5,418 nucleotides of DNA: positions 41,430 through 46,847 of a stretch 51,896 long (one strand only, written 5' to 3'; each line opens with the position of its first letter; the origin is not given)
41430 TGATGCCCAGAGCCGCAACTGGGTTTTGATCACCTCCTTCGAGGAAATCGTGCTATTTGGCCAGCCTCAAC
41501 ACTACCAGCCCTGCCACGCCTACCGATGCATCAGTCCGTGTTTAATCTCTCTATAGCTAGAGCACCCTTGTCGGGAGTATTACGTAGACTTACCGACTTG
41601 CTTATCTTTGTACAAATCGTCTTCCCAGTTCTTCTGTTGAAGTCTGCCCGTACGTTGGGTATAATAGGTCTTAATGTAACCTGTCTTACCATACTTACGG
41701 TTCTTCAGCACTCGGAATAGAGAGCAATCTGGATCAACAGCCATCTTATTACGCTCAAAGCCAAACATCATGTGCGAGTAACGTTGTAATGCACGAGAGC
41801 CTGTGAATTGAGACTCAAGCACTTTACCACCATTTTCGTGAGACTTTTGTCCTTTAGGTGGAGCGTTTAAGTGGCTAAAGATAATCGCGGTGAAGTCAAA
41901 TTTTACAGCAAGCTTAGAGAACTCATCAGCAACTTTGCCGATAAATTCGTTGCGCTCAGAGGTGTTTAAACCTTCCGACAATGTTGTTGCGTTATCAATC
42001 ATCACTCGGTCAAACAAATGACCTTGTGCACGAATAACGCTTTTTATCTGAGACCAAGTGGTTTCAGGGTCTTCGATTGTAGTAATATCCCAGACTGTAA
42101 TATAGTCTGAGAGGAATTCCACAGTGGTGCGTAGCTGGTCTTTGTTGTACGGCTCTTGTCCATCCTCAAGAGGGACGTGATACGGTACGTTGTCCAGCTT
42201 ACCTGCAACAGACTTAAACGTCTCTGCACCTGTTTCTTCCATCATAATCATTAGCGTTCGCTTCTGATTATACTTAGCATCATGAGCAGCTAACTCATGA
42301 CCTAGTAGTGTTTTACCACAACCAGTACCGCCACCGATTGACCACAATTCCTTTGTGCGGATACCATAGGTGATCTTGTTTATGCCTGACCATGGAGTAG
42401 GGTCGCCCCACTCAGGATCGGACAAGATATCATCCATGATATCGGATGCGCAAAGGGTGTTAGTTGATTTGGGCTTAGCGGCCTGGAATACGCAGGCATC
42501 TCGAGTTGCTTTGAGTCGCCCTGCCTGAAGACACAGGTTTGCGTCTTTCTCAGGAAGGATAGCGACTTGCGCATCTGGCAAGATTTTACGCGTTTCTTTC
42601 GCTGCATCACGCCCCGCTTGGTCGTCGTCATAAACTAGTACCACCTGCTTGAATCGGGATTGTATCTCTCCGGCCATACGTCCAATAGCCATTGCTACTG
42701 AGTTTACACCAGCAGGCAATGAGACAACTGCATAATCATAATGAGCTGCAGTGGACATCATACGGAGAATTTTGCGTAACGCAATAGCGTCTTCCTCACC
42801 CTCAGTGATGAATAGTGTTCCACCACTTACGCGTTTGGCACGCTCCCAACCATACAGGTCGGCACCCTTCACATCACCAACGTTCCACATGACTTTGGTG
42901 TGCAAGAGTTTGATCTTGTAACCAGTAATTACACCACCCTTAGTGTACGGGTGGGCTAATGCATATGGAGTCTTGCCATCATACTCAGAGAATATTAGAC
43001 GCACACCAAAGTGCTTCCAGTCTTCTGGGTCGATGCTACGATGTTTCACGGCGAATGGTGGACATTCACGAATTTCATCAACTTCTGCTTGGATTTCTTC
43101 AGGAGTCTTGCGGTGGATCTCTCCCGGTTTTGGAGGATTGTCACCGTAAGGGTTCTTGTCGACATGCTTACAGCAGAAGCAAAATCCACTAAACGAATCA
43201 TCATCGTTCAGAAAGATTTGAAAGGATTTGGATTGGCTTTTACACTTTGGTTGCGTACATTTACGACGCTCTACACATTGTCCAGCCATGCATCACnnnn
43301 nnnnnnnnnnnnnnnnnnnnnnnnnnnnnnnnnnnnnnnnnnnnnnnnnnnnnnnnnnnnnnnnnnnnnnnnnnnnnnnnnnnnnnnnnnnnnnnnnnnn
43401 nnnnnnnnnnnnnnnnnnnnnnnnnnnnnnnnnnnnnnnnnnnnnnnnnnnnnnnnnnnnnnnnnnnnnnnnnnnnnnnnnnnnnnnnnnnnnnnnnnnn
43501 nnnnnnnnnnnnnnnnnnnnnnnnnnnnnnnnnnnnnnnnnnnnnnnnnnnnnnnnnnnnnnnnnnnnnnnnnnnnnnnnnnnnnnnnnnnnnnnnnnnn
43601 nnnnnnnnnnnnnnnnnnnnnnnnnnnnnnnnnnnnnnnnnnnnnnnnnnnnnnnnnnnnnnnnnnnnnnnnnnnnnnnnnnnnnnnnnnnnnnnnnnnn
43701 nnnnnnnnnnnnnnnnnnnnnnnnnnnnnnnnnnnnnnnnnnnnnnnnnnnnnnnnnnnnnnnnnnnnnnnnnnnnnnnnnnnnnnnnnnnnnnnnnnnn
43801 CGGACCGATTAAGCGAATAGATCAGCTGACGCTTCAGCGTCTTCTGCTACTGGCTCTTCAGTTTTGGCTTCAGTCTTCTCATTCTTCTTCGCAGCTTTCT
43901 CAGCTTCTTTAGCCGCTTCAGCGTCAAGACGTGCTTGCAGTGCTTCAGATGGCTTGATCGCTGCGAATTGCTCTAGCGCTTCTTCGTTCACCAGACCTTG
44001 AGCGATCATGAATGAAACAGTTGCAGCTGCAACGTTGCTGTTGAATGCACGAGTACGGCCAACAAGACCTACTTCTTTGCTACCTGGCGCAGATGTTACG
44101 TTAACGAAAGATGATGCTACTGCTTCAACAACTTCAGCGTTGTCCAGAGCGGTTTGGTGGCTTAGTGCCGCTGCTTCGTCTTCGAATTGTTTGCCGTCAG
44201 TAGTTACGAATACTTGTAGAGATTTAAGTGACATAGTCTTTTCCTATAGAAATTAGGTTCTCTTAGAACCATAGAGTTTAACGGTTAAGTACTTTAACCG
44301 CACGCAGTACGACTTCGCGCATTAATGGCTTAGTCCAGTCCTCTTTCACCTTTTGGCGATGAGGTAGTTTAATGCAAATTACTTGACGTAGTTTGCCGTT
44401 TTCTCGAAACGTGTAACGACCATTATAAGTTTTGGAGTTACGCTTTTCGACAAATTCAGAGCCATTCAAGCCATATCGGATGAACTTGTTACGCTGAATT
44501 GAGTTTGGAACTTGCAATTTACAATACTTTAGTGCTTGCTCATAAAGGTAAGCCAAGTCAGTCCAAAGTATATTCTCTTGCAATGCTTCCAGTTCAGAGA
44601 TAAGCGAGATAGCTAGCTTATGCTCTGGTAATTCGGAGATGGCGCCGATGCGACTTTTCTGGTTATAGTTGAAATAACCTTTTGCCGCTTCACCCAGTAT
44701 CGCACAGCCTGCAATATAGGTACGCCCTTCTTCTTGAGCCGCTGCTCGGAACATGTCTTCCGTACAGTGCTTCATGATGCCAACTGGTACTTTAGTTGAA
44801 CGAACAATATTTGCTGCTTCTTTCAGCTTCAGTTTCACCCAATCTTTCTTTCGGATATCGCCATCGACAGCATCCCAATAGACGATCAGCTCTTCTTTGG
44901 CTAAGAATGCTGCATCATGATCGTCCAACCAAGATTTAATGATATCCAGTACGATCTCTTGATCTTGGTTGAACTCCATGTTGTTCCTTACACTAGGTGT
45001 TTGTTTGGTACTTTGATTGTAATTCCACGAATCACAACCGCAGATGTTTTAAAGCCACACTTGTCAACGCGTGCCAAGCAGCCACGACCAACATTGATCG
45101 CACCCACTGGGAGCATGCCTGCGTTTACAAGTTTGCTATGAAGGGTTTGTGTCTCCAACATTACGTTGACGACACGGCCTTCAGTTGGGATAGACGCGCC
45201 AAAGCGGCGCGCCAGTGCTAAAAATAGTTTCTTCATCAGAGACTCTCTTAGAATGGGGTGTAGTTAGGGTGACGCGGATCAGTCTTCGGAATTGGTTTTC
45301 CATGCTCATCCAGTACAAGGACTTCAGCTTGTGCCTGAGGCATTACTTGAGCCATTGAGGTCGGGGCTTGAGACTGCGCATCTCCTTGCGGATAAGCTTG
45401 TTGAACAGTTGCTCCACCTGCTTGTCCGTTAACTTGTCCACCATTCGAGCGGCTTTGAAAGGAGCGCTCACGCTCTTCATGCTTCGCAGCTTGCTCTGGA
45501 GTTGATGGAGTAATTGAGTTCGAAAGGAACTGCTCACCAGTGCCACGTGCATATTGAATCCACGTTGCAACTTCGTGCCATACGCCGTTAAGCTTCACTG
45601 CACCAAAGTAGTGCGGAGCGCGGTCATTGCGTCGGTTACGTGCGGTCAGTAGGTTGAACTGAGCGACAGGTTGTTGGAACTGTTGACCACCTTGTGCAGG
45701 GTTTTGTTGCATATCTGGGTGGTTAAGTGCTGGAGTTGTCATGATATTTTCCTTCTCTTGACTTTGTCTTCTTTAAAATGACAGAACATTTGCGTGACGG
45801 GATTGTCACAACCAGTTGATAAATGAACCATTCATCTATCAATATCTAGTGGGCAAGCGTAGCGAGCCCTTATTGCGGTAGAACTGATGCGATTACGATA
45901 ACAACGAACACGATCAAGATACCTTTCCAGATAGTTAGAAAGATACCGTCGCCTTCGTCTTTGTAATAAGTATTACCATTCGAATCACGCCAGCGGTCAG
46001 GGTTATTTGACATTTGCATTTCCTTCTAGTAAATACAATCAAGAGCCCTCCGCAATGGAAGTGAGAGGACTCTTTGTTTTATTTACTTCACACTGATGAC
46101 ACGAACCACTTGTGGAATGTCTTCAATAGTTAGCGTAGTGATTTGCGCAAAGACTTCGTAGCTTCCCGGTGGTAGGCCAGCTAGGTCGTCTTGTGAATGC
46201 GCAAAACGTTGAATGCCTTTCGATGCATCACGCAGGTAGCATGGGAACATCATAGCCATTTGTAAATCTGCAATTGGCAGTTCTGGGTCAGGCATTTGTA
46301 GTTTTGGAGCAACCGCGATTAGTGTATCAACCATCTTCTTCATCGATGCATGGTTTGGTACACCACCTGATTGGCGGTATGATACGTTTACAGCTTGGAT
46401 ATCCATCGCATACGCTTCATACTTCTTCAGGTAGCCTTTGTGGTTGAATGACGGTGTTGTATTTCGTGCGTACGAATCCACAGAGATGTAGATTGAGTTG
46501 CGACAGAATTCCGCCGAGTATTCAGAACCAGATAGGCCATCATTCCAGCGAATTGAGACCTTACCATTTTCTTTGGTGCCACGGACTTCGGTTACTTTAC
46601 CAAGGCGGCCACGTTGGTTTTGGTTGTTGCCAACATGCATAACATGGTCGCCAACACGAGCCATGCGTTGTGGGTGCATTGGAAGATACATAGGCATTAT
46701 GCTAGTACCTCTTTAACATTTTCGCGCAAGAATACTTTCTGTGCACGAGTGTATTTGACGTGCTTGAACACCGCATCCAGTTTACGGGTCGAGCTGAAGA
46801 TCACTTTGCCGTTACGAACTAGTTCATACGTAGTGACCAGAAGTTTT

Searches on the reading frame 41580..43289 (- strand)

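Call 13: search_protein_families(library=phrogs, proteins=[window:41580-43289:-], max_evalue=0.00001)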
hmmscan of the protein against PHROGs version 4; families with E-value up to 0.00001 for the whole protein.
window:41580-43289:- (569 aa): 4 families
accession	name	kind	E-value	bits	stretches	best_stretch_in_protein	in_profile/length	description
phrog_239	-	DNA, RNA and nucleotide metabolism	3.9e-133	447.1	1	3-560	35-607/801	DNA primase/helicase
phrog_19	-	DNA, RNA and nucleotide metabolism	1.3e-20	74.9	1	283-556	317-584/621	DnaB-like replicative helicase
phrog_47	-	DNA, RNA and nucleotide metabolism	8.4e-10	38.8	1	84-254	157-322/947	DNA primase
phrog_243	-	DNA, RNA and nucleotide metabolism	1.6e-07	31.6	1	297-532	19-243/273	DnaB-like replicative helicase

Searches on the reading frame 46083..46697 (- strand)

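Call 13: search_protein_families(library=phrogs, proteins=[window:46083-46697:-], max_evalue=0.00001)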
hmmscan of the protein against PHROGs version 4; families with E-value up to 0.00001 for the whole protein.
window:46083-46697:- (204 aa): 2 families
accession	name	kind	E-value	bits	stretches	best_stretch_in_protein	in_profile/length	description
phrog_33545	-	unknown function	6.6e-09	36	1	18-130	26-129/453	-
phrog_20865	-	unknown function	2.3e-08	35.4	1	3-124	4-116/196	-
